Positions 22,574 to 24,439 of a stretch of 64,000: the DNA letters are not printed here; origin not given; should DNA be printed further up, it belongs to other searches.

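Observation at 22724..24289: Circularly permuted iPGM-like phosphomutase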

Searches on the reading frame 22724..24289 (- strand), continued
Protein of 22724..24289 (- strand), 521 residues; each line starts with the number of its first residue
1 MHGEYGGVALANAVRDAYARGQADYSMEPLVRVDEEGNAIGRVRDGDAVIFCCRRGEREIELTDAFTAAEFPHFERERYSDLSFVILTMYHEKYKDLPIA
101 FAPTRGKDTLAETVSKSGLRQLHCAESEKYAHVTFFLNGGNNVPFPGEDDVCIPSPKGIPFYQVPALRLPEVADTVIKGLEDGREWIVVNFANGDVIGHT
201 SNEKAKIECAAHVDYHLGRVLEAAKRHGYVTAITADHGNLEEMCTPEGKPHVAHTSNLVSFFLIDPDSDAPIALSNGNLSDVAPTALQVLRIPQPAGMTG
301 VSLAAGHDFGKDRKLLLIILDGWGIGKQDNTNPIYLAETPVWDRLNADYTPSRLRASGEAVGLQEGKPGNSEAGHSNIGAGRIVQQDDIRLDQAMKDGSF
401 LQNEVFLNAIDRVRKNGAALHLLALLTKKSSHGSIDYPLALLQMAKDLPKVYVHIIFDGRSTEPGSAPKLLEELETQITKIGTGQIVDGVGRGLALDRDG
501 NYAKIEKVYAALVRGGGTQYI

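Call 17: search_protein_families(library=pfam, proteins=[L065:11598-12794:+, L005:16361-18196:+, L033:20316-21398:+, L007:12784-13989:+, L011:14140-15027:+, L060:6400-7638:+, L065:6513-7994:-, L011:5632-6465:-, L027:2910-4169:-, L007:2896-4320:-], max_evalue=0.001)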
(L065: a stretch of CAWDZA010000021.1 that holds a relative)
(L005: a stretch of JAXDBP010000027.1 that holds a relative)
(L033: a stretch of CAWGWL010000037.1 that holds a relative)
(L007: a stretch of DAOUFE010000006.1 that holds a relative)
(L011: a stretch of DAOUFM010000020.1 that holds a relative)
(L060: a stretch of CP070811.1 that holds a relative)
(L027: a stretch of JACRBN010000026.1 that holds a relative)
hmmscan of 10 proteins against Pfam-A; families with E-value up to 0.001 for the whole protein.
L065:11598-12794:+ (398 aa): 1 family
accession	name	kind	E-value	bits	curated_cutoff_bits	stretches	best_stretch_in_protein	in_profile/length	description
PF00485.24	PRK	-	1e-16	61.8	22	1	191-343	1-154/196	Phosphoribulokinase / Uridine kinase family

L005:16361-18196:+ (611 aa): 1 family
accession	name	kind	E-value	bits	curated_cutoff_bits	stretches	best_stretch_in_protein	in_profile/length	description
PF00528.27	BPD_transp_1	-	9.8e-30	104.1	26.4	2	126-303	13-171/184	Binding-protein-dependent transport system inner membrane component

L033:20316-21398:+ (360 aa): 5 families
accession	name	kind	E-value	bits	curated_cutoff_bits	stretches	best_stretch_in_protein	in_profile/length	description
PF00005.33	ABC_tran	-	3e-34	119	25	1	20-168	1-136/137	ABC transporter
PF13304.12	AAA_21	-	2.5e-08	34.8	27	1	107-201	203-300/304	AAA domain, putative AbiEii toxin, Type IV TA system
PF17912.7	OB_MalK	-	8.9e-06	26.9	27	1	242-286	1-53/53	MalK OB fold domain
PF02463.25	SMC_N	-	8.8e-05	22.5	40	0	105-216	111-216/220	RecF/RecN/SMC N terminal domain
PF17850.7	CysA_C_terminal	-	0.00019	22.4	29.7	1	247-288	1-43/43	CysA C-terminal regulatory domain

L007:12784-13989:+ (401 aa): 2 families
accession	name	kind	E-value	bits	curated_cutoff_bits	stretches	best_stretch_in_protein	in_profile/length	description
PF10143.14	PhosphMutase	-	6.1e-44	150.3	21.5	1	50-216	1-167/170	2,3-bisphosphoglycerate-independent phosphoglycerate mutase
PF01676.23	Metalloenzyme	-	1.6e-40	139.6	24.3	1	16-390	2-250/252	Metalloenzyme superfamily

L011:14140-15027:+ (295 aa): 2 families
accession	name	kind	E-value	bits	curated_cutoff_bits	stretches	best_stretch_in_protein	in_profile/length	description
PF01418.23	HTH_6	-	1.8e-16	60.3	28.3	1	15-84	6-75/77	Helix-turn-helix domain, rpiR family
PF01380.27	SIS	-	3e-07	30.7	25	1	137-262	2-130/131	SIS domain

L060:6400-7638:+ (412 aa): 0 families

L065:6513-7994:- (493 aa): 1 family
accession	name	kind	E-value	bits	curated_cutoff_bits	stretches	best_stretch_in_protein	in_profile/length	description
PF16257.11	UxaE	-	9.2e-149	496.6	27.1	1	16-487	1-473/475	tagaturonate epimerase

L011:5632-6465:- (277 aa): 8 families
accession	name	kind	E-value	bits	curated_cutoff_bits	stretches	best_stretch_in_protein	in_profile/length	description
PF00106.31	adh_short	-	8.3e-49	166.1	26.6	1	15-214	1-190/195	short chain dehydrogenase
PF13561.12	adh_short_C2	-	3.4e-45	154.9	27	1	26-272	8-236/236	Enoyl-(Acyl carrier protein) reductase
PF08659.16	KR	-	7.3e-08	33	22.6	1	18-184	4-163/180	KR domain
PF01370.27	Epimerase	-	1e-05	25.5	20.9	1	18-130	2-107/240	NAD dependent epimerase/dehydratase family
PF03807.23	F420_oxidored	-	0.00037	21.5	21.6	1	15-59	1-45/94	NADP oxidoreductase coenzyme F420-dependent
PF02737.24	3HCDH_N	-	0.00069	20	22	1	15-60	1-44/180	3-hydroxyacyl-CoA dehydrogenase, NAD binding domain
PF23441.1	SDR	-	0.00069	19.5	27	0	18-271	11-255/258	SDR-like rossmann domain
PF01488.26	Shikimate_DH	-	0.00091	19.8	24.3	0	13-63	12-61/138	Shikimate / quinate 5-dehydrogenase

L027:2910-4169:- (419 aa): 1 family
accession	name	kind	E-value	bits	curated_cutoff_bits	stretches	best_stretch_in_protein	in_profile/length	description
PF09861.14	Lar_N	-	2.4e-20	73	23.3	2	137-191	140-194/204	Lactate racemase N-terminal domain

L007:2896-4320:- (474 aa): 3 families
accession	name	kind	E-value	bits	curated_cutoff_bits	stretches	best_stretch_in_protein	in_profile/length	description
PF00393.24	6PGD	-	1.8e-128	428.4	27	1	179-467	1-290/290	6-phosphogluconate dehydrogenase, C-terminal domain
PF03446.21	NAD_binding_2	-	2.5e-48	164.6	21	1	4-169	1-155/161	NAD binding domain of 6-phosphogluconate dehydrogenase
PF02737.24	3HCDH_N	-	0.0004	20.8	22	0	5-41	2-38/180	3-hydroxyacyl-CoA dehydrogenase, NAD binding domain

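Call 18: search_protein_families(library=ncbifam, proteins=[L065:11598-12794:+, L007:12784-13989:+, L065:6513-7994:-, L027:2910-4169:-, L056:1054-2136:-, L018:5851-6741:+, L050:4908-5639:-, L060:6400-7638:+, L046:11635-12651:+, L043:5363-6406:-], max_evalue=0.001)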
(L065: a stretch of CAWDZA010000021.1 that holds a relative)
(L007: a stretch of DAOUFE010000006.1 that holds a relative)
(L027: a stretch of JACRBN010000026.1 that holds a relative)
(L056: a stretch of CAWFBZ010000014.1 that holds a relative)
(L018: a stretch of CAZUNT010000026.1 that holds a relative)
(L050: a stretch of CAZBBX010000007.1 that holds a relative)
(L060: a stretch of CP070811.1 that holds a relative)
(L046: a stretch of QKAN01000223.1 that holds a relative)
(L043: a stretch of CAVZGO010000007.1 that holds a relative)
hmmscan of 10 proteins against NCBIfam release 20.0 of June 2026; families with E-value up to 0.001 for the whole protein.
L065:11598-12794:+ (398 aa): 4 families
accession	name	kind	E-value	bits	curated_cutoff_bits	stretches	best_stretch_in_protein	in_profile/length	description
NF005655.0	PRK07429.1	subfamily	5.3e-19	68.5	236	1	189-343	8-150/326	phosphoribulokinase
NF004018.0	PRK05480.1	equivalog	6.9e-15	55.1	180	1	189-345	6-153/210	uridine kinase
TIGR00235.1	udk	equivalog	1.4e-13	51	220.3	1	190-343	7-151/207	uridine kinase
NF005807.0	PRK07667.1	equivalog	1.3e-06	28.1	221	1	186-357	14-173/193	kinase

L007:12784-13989:+ (401 aa): 7 families
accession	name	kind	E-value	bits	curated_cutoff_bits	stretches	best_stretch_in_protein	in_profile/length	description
NF003160.0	PRK04135.1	equivalog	1.6e-168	560.5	468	1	8-401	9-403/403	2,3-bisphosphoglycerate-independent phosphoglycerate mutase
TIGR00306.2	apgM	subfamily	1.2e-103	347.2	320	1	16-389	1-402/403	2,3-bisphosphoglycerate-independent phosphoglycerate mutase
NF003104.0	PRK04024.1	equivalog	5e-97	325.3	489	1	15-401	3-412/412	2,3-bisphosphoglycerate-independent phosphoglycerate mutase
NF003242.0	PRK04200.1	equivalog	4.8e-53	180.5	426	1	16-388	2-391/395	cofactor-independent phosphoglycerate mutase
TIGR02535.1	hyp_Hser_kinase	hypoth_equivalog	2.6e-51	174.6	446.3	1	16-387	2-393/397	proposed homoserine kinase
NF038358.1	phophono_PhpG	equivalog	5.8e-48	163.7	545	1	16-388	1-414/417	CMP-5'-phosphonoformate--3-phosphoglycerate phosphonoformyl transferase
NF003766.0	PRK05362.1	equivalog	0.00079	18.3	256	0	288-365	282-364/396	phosphopentomutase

L065:6513-7994:- (493 aa): 0 families

L027:2910-4169:- (419 aa): 5 families
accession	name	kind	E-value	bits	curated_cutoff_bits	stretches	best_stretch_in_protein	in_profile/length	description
NF052594.1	NPN_18_hexonate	equivalog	2e-44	152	500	1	13-350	5-340/411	nickel-dependent putative hexonate epimerase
NF052593.1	NPN_racem_MAR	equivalog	7.5e-25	87.4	500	2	138-304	144-312/415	nickel-dependent malate racemase, LarAH6 family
NF052595.1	NPN_LarAH5_MAR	equivalog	8.2e-19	67.9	462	2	139-412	145-410/415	nickel-dependent malate racemase, LarAH5 family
NF033504.2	Ni_dep_LarA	equivalog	1.8e-17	63.2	460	1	32-259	61-269/422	nickel-dependent lactate racemase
NF052525.1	NPN_LarAH10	equivalog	2.5e-14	52.8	540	1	32-252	60-269/426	NPN-dependent 2-hydroxyacid racemase, LarAH10 family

L056:1054-2136:- (360 aa): 15 families
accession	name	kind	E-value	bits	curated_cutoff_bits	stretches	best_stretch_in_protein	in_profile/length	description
NF041633.1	trifunc_aldol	exception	3.6e-73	246.9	700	1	14-360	243-580/580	KHG/KDPG aldolase/sugar kinase fusion protein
NF041332.1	KDG_KDGal_kin_Halo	equivalog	2.1e-38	132.5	440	1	34-360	24-320/320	bifunctional 2-dehydro-3-deoxygluconokinase/2-dehydro-3-deoxygalactonokinase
TIGR04382.1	myo_inos_iolC_N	equivalog_domain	4e-27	95.3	300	1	31-349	22-307/309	5-dehydro-2-deoxygluconokinase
NF040938.1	KDG_KDGal_kin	equivalog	1.1e-21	77.3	400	2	109-234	91-208/305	bifunctional 2-dehydro-3-deoxygluconokinase/2-dehydro-3-deoxygalactonokinase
NF006957.1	PRK09434.1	equivalog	2.1e-09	37.3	450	1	146-337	120-291/302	fructokinase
NF052444.1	DhDoxglucKinKdgK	equivalog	2e-07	30.7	400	1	148-214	130-193/303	2-dehydro-3-deoxygluconokinase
NF049991.1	TagKinase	equivalog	1.6e-06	27.2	420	1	41-227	39-212/321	tagatose kinase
NF047869.1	myo_kin_aldol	exception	2.9e-06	25.9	600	1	115-334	106-313/586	bifunctional 5-dehydro-2-deoxygluconokinase/5-dehydro-2-deoxyphosphogluconate aldolase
NF007321.0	PRK09813.1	equivalog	3.8e-06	26.6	247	1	274-332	196-254/261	fructoselysine 6-kinase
TIGR03168.1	1-PFK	subfamily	4e-06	25.9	216.4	1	275-351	224-299/305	hexose kinase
TIGR03828.1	pfkB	equivalog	1e-05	24.8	292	1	276-352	225-300/305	1-phosphofructokinase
NF053626.1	RibKinHalex1628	equivalog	2.5e-05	23.9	330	1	275-350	213-290/293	ATP-dependent ribose-1-phosphate kinase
NF041320.1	pfkB_Halo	equivalog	5.4e-05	22.8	400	1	275-349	219-292/302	1-phosphofructokinase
NF041134.1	R1P_kin_Thcocales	equivalog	0.00014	21.4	500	0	286-352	216-283/291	ADP-dependent ribose-1-phosphate kinase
NF041164.1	NucKinThplmales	equivalog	0.00059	19.1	450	1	272-325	210-264/295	nucleoside kinase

L018:5851-6741:+ (296 aa): 7 families
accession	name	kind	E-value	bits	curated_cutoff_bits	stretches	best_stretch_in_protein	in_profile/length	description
NF041332.1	KDG_KDGal_kin_Halo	equivalog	4.4e-10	39.5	440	1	25-275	29-296/320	bifunctional 2-dehydro-3-deoxygluconokinase/2-dehydro-3-deoxygalactonokinase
TIGR04382.1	myo_inos_iolC_N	equivalog_domain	2.3e-07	30.4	300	0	166-266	182-285/309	5-dehydro-2-deoxygluconokinase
NF040938.1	KDG_KDGal_kin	equivalog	2.2e-05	23.7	400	1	168-267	178-279/305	bifunctional 2-dehydro-3-deoxygluconokinase/2-dehydro-3-deoxygalactonokinase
TIGR03168.1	1-PFK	subfamily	9.2e-05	21.5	216.4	1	186-276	195-287/305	hexose kinase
NF049991.1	TagKinase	equivalog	9.4e-05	21.3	420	1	166-278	188-303/321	tagatose kinase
TIGR02152.1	D_ribokin_bact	equivalog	0.00027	20.4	299.65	1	168-268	171-278/298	ribokinase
TIGR03828.1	pfkB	equivalog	0.00048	19.3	292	0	186-280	195-291/305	1-phosphofructokinase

L050:4908-5639:- (243 aa): 0 families

L060:6400-7638:+ (412 aa): 0 families

L046:11635-12651:+ (338 aa): 10 families
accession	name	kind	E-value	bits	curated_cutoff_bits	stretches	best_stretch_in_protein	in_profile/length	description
TIGR04380.1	myo_inos_iolG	equivalog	7.8e-137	455.6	355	1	1-333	1-330/330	inositol 2-dehydrogenase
NF052679.1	InsChiInosDhIolG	equivalog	2.4e-42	145.2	540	1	2-325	3-318/343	bifunctional inositol 2-dehydrogenase/D-chiro-inositol 1-dehydrogenase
NF040723.1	UDP-GlcNAcDh_Arch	equivalog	3.7e-39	135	450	1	2-325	1-300/302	UDP-N-acetylglucosamine 3-dehydrogenase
NF052479.1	LevoglcsnDh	equivalog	2e-26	92.6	650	1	2-256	4-269/386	levoglucosan dehydrogenase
NF008607.0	PRK11579.1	subfamily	3.5e-20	72.3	330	1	2-152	5-149/346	oxidoreductase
NF058563.1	BT_2159_fam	equivalog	6.5e-18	64.9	650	1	2-201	1-196/350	disaccharide 3-dehydrogenase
NF007574.0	PRK10206.1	equivalog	4.1e-16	59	352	1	6-189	7-188/345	oxidoreductase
NF058561.1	BT_2158_fam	equivalog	8.9e-14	50.9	750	1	41-155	71-184/487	glycoside 3-dehydrogenase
NF041392.1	XylDh_Gfo6_Halo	equivalog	7.3e-13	48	350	1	54-332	71-348/350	D-xylose 1-dehydrogenase Gfo6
NF009830.0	PRK13304.1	equivalog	0.00017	21.2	267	1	1-93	1-89/265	aspartate dehydrogenase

L043:5363-6406:- (347 aa): 25 families
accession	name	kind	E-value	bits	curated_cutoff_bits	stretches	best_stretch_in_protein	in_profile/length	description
NF041097.1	keto_inos_dh_IolM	equivalog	2.2e-52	178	450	1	13-323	38-374/389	scyllo-inosose 3-dehydrogenase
NF003808.0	PRK05396.1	equivalog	2.7e-51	174.5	380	1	4-322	1-324/341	L-threonine 3-dehydrogenase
TIGR00692.1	tdh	equivalog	1.8e-50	171.9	458.35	1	18-323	14-325/340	L-threonine 3-dehydrogenase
NF007489.0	PRK10083.1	equivalog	9.7e-46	156.3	376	1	4-327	1-324/339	Zn-dependent oxidoreductase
NF006940.0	PRK09422.1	equivalog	4.5e-36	124.5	344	1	4-265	1-264/338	alcohol dehydrogenase AdhP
NF007642.0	PRK10309.1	equivalog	4.5e-34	118.2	550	1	4-214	1-211/347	galactitol-1-phosphate 5-dehydrogenase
NF007375.0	PRK09880.1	equivalog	1.3e-30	106.3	469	1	5-317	6-321/344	L-idonate 5-dehydrogenase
TIGR03366.1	HpnZ_proposed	hypoth_equivalog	5.5e-29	101.4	328.1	1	29-285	6-278/315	putative phosphonate catabolism associated alcohol dehydrogenase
NF010344.0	PRK13771.1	subfamily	1.3e-28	100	349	1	4-261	1-255/334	putative alcohol dehydrogenase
TIGR02822.1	adh_fam_2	subfamily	3.2e-24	85.6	283.5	1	11-255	11-248/329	zinc-binding alcohol dehydrogenase family protein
TIGR03989.1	Rxyl_3153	subfamily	1.4e-23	83.8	440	2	28-108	26-107/370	NDMA-dependent alcohol dehydrogenase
NF041172.1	AcrlCoa_red_Thmprot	equivalog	1.6e-23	83.1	500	1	4-261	1-256/334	acryloyl-CoA reductase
TIGR02824.1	quinone_pig3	subfamily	5.4e-23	81.5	296.8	2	114-270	86-247/325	putative NAD(P)H quinone oxidoreductase, PIG3 family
TIGR02819.1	fdhA_non_GSH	equivalog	2e-22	79.4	636.95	1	11-241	10-266/397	formaldehyde dehydrogenase, glutathione-independent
TIGR03201.1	dearomat_had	equivalog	4.2e-21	75.4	338.65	1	11-317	6-327/349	6-hydroxycyclohex-1-ene-1-carbonyl-CoA dehydrogenase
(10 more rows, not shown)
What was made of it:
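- ApgM-type relatives have non-mutase members in NCBIfam, namely a proposed homoserine kinase and PhpG transferase (call 18).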

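Call 34: predict_structure(alignment_id=A1)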
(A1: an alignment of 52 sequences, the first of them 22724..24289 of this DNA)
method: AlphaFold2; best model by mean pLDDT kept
length: 521 residues; sequences in the alignment: 52
mean_pLDDT: 90.9   pTM: 0.83
mean pLDDT of the five models: 90.9, 90.7, 90.2, 88.6, 86.7
residues with pLDDT >= 90: 364; 70-90: 133; 50-70: 21; < 50: 3
segments of 3 or more residues with pLDDT < 50: none
pLDDT, mean of each block of 10 residues (from residue 1): 78 97 94 95 96 68 89 91 88 81 83 98 92 89 91 83 90 98 98 85 92 98 98 90 78 88 94 96 98 97 94 97 90 92 95 96 89 94 87 89 95 95 86 83 95 92 86 95 95 81 93 96 89
secondary structure, 60 per line:
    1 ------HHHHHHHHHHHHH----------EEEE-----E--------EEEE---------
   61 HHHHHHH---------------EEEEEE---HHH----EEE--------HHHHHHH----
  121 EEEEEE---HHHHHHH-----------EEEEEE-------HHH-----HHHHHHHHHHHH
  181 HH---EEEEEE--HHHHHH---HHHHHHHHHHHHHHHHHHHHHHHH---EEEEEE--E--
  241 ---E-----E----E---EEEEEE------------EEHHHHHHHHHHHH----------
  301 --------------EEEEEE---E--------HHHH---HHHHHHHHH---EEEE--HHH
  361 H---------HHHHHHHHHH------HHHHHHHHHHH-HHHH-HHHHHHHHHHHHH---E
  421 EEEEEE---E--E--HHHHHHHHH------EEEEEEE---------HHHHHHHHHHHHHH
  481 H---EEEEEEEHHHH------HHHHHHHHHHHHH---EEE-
elements in order: H7-19 E30-33 E48-51 H61-67 E83-88 E99-101 H110-116 E121-126 H130-136 E148-153 H169-182 E186-191 H194-199 H203-226 E230-235 E259-264 H279-290 E315-320 H333-336 H340-348 E352-355 H358-361 H371-380 H387-397 H399-402 H404-416 E420-426 H436-444 E451-457 H467-481 E485-491 H492-495 H502-514 E518-520
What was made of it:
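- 22724..24289 (-): Permuted iPGM-family gene, 521 aa, ATG start, TAA stop. AlphaFold2 model mean pLDDT 90.9, pTM 0.83 (call 34).
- Confident model through the linker (call 34).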

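Call 36: search_solved_structures(query=A1, max_evalue=0.001, show_alignments=0)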
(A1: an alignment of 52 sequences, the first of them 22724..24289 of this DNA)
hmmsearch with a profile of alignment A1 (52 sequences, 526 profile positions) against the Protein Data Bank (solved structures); distinct sequences matched with E-value up to 0.001: 14.
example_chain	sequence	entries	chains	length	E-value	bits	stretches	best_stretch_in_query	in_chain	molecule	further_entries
1ejj_A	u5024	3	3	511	1.4e-140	472.2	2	16-307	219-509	PHOSPHOGLYCERATE MUTASE | 2,3-BISPHOSPHOGLYCERATE-INDEPENDENT PHOSPHOGLYCERATE MUTASE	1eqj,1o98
1o99_A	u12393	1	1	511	6.7e-140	470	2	16-307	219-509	2,3-BISPHOSPHOGLYCERATE-INDEPENDENT PHOSPHOGLYCERATE MUTASE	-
2ify_A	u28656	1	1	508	1.7e-137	462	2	15-307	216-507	2,3-bisphosphoglycerate-independent phosphoglycerate mutase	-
5vpu_A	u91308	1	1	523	4.2e-128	431.1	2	42-308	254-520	2,3-bisphosphoglycerate-independent phosphoglycerate mutase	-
7tl8_A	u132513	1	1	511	2e-122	412.4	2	14-313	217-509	2,3-bisphosphoglycerate-independent phosphoglycerate mutase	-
4my4_A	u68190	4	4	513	6e-122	410.7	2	14-308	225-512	2,3-bisphosphoglycerate-independent phosphoglycerate mutase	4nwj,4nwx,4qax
5kgl_A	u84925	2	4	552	2.5e-121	408.7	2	13-311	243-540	2,3-bisphosphoglycerate-independent phosphoglycerate mutase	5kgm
5kgn_A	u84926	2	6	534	4.2e-121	408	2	13-311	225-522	2,3-bisphosphoglycerate-independent phosphoglycerate mutase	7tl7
7knf_A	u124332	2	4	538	4.3e-121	407.9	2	13-311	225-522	2,3-bisphosphoglycerate-independent phosphoglycerate mutase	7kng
3igy_B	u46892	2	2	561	1.1e-80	274.6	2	25-303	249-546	Cofactor-independent phosphoglycerate mutase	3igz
3nvl_A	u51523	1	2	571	3.3e-80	273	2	26-300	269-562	2,3-bisphosphoglycerate-independent phosphoglycerate mutase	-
2zkt_A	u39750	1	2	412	7.1e-06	27.7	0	182-253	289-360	2,3-bisphosphoglycerate-independent phosphoglycerate mutase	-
3m7v_A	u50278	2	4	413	4.7e-05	25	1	187-305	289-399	Phosphopentomutase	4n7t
4upk_A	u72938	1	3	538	5.2e-05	24.9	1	212-307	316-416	PHOSPHONATE MONOESTER HYDROLASE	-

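Call 38: fold_search(model_id=the predicted structure, library=pdb)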
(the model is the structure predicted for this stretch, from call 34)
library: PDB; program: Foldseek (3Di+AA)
matches with E <= 10: 934; with E <= 0.001: 22
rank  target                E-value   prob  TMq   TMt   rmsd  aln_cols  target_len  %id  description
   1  1o99                  4.5e-18  1.00  0.49  0.50   5.6       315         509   38  CRYSTAL STRUCTURE OF THE S62A MUTANT OF PHOSPHOGLYCERATE MUTASE FROM BACILLUS STEAROTHERMOPHILUS COMPLEXED WITH 2-PHOSPH (released 2002-12-23)
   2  1ejj                  6.0e-18  1.00  0.47  0.48   3.0       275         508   41  CRYSTAL STRUCTURAL ANALYSIS OF PHOSPHOGLYCERATE MUTASE COCRYSTALLIZED WITH 3-PHOSPHOGLYCERATE (released 2001-03-02)
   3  1o98                  9.6e-18  1.00  0.47  0.48   2.9       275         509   41  1.4A CRYSTAL STRUCTURE OF PHOSPHOGLYCERATE MUTASE FROM BACILLUS STEAROTHERMOPHILUS COMPLEXED WITH 2-PHOSPHOGLYCERATE (released 2003-05-01)
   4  7tl7_B                5.0e-17  1.00  0.37  0.36   9.1       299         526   36  1.90A resolution structure of independent phosphoglycerate mutase from C. elegans in complex with a macrocyclic peptid (released 2022-08-10)
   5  2ify                  6.3e-17  1.00  0.37  0.38   8.8       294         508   39  Structure of Bacillus anthracis cofactor-independent phosphoglucerate mutase (released 2006-10-24)
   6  5vpu                  1.9e-16  1.00  0.47  0.48   6.8       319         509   37  Crystal Structure of 2,3-bisphosphoglycerate-independent phosphoglycerate mutase bound to 3-phosphoglycerate, from Acine (released 2017-05-24)
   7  7kng_A                1.9e-16  1.00  0.37  0.37   8.7       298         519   36  2.10A resolution structure of independent Phosphoglycerate mutase from C. elegans in complex with a macrocyclic peptid (released 2021-04-07)
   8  7tl7_A                2.9e-16  1.00  0.37  0.37   9.5       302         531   36  1.90A resolution structure of independent phosphoglycerate mutase from C. elegans in complex with a macrocyclic peptid (released 2022-08-10)
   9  7knf_A                3.4e-16  1.00  0.37  0.38   8.8       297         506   37  1.80A resolution structure of independent Phosphoglycerate mutase from C. elegans in complex with a macrocyclic peptid (released 2021-04-07)
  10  5kgn_A                3.7e-16  1.00  0.37  0.36   8.7       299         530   36  1.95A resolution structure of independent phosphoglycerate mutase from C. elegans in complex with a macrocyclic peptid (released 2017-04-05)
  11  7tl7_D                4.9e-16  1.00  0.37  0.37   9.0       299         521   36  1.90A resolution structure of independent phosphoglycerate mutase from C. elegans in complex with a macrocyclic peptid (released 2022-08-10)
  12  5kgn_B                7.4e-16  1.00  0.37  0.37   8.2       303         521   35  1.95A resolution structure of independent phosphoglycerate mutase from C. elegans in complex with a macrocyclic peptid (released 2017-04-05)
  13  5kgm_A                1.1e-15  1.00  0.36  0.37  10.3       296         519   37  2.95A resolution structure of Apo independent phosphoglycerate mutase from C. elegans (monoclinic form) (released 2017-04-05)
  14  7tl7_C                1.4e-15  1.00  0.37  0.37   8.7       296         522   37  1.90A resolution structure of independent phosphoglycerate mutase from C. elegans in complex with a macrocyclic peptid (released 2022-08-10)
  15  5kgm_B                1.7e-15  1.00  0.36  0.37  10.6       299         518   37  2.95A resolution structure of Apo independent phosphoglycerate mutase from C. elegans (monoclinic form) (released 2017-04-05)
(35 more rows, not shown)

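Call 39: find_encoding_contigs(protein=window:22724-24289:-, flank=10000, max_places=4)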
Protein window:22724-24289:- (521 aa): no gene with exactly this product is on record in the collection.
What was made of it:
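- The exact protein is not on record in the assembly index (call 39).
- Tried and rejected: The exact protein is not on record (call 39).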
